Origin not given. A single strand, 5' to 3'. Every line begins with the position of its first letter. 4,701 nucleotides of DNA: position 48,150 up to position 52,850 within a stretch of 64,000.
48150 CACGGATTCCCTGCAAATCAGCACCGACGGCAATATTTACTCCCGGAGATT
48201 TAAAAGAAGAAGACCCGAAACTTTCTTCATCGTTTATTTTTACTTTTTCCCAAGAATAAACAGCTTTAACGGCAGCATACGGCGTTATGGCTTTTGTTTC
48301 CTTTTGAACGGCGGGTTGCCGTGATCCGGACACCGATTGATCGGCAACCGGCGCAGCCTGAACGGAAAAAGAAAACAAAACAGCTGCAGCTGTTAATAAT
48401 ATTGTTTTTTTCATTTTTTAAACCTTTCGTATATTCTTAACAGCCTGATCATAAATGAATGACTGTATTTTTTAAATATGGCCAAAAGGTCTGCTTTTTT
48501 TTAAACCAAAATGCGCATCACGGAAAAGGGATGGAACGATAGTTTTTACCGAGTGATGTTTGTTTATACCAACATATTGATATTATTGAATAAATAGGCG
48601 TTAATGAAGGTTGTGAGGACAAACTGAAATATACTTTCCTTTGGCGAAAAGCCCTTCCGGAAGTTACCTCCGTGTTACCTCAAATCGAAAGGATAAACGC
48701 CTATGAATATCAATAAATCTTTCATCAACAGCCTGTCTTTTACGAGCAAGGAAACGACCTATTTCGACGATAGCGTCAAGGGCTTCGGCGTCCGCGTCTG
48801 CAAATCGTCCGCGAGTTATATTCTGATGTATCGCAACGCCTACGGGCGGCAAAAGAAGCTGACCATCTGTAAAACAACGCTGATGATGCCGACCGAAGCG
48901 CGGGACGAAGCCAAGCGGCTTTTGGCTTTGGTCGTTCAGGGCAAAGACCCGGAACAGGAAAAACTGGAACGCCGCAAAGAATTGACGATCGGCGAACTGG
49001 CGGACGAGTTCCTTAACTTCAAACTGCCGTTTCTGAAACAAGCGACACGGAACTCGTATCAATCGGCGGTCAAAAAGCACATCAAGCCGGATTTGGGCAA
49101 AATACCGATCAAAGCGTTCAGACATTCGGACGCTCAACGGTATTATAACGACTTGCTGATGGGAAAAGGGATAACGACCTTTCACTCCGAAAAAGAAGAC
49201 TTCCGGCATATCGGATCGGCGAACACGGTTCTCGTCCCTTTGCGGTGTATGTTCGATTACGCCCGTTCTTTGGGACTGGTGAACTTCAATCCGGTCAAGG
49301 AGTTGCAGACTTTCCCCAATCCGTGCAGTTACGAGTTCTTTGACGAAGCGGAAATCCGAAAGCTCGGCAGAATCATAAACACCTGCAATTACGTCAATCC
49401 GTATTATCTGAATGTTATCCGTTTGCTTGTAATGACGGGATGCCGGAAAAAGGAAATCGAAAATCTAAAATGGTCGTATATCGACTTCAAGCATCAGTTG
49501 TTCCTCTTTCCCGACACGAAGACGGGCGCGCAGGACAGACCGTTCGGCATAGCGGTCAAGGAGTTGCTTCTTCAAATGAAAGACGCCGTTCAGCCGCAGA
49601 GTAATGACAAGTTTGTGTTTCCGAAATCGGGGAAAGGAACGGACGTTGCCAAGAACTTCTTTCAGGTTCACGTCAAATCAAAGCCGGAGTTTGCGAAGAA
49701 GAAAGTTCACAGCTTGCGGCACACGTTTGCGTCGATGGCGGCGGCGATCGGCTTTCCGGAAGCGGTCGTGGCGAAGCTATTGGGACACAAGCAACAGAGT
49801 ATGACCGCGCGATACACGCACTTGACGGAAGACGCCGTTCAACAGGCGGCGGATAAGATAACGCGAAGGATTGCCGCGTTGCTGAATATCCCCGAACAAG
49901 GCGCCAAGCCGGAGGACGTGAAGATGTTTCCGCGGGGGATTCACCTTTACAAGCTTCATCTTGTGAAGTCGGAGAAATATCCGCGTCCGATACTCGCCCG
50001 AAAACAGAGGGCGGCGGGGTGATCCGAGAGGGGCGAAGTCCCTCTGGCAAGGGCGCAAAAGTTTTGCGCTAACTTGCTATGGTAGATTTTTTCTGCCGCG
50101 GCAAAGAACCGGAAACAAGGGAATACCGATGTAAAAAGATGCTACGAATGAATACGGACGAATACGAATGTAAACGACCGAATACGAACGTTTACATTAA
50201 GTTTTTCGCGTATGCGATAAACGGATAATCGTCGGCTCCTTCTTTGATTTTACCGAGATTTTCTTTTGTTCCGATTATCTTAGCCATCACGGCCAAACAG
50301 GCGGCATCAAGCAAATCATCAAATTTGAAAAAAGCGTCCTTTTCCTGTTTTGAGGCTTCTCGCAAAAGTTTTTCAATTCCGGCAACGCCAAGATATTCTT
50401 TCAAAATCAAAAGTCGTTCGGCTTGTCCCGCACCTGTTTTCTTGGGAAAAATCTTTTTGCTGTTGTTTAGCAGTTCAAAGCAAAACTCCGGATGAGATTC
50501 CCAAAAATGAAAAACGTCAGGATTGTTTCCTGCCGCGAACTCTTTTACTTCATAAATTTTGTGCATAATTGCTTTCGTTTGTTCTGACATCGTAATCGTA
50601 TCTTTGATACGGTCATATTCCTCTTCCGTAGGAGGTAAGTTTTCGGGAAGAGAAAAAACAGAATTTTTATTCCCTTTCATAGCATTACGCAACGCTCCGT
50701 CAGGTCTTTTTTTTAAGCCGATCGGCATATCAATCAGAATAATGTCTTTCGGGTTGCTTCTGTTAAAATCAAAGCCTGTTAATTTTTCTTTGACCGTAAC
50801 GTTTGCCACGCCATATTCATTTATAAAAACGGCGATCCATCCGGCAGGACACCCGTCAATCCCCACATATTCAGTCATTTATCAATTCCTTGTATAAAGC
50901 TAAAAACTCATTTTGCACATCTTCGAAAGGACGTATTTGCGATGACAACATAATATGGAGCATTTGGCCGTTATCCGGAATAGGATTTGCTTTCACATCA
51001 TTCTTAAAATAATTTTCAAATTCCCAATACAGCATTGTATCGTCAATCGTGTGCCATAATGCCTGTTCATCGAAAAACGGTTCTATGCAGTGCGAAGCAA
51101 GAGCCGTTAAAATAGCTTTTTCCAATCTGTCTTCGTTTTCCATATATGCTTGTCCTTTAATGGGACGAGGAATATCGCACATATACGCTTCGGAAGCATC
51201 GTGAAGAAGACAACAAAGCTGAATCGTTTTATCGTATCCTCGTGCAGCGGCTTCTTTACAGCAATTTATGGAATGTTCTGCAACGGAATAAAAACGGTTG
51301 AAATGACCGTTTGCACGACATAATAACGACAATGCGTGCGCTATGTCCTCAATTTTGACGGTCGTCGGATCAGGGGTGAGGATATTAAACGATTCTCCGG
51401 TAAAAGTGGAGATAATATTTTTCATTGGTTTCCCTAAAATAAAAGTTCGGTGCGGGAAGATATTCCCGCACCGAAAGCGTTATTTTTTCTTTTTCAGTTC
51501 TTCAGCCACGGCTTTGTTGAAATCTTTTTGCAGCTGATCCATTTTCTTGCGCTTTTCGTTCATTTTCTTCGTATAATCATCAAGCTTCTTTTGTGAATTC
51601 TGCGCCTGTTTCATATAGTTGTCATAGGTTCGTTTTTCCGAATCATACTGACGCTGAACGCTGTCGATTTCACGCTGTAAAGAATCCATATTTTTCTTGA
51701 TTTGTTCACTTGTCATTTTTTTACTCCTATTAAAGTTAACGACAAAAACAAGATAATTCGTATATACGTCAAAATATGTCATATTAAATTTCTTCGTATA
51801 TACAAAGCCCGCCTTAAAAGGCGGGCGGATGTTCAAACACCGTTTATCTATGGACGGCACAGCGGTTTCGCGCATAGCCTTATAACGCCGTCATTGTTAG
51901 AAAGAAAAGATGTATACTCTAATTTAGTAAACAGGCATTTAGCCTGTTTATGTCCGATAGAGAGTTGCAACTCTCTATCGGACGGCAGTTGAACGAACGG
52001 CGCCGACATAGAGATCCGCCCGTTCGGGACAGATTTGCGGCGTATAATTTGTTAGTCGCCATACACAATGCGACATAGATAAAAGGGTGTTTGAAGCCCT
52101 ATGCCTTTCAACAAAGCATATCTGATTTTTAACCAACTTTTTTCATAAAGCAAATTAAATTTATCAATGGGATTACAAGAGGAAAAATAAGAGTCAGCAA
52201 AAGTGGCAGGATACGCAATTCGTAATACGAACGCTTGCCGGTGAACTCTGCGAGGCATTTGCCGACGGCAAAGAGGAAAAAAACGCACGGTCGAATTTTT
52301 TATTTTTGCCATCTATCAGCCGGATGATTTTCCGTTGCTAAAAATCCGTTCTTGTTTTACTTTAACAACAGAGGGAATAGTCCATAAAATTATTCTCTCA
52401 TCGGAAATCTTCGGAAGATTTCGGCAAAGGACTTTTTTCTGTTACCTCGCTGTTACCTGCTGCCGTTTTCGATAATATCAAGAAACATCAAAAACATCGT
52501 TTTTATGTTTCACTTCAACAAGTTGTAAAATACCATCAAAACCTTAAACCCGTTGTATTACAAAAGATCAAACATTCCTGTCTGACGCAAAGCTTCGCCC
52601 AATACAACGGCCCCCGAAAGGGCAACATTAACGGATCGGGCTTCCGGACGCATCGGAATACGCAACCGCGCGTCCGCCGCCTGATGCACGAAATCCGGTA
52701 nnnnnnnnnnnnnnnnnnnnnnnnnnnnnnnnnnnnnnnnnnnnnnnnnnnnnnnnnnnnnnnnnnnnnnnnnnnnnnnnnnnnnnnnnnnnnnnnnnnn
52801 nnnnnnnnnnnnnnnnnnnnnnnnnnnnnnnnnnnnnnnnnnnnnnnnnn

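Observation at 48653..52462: Small integrase-bounded islet with imperfect direct repeats and no tRNA target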

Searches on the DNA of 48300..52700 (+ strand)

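Call 22: search_rna_families(source=window, start=48300, end=52700, threshold=evalue, max_evalue=5)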
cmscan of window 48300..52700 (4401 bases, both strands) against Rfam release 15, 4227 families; matches with E-value up to 5: 4.
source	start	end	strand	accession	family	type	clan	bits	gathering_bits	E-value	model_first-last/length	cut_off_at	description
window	51793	51906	-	RF02860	Arrc14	Gene; sRNA;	-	24.7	99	1.5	1-167/167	no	Actinobacillus sRNA 14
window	52266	52314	+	RF01277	snoU54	Gene; snRNA; snoRNA; CD-box;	CL00008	19.7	35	1.6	1-67/67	no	Small nucleolar RNA U54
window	50596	50803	-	RF02842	RefA1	Gene; sRNA;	-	19.4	94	0.56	1-222/222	no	Enterococcus sRNA A1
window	51807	51826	-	RF01322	CRISPR-DR9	Gene; CRISPR;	-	17.9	45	2.9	6-25/37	no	CRISPR RNA direct repeat element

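Call 59: search_dna_similar(query=window:48512-52560:+, collection=phages, mode=distant, max_evalue=0.00001, max_rows=10)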
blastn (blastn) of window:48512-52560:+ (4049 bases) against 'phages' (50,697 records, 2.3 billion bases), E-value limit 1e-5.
Records with a match: 1; places in all: 1; records where one place covers at least 80% of the query: 0.
Best place of each record, by identity: 60-80% 1.
By first word of the organism name: Bacteriophage 1.
By host as written in the record: - 1.
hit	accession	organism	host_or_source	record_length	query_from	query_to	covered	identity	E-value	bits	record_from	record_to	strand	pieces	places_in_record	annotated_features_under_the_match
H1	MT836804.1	Bacteriophage sp.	human fecal samples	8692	2751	2836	2%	78.4%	3e-8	69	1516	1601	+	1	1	record has no annotation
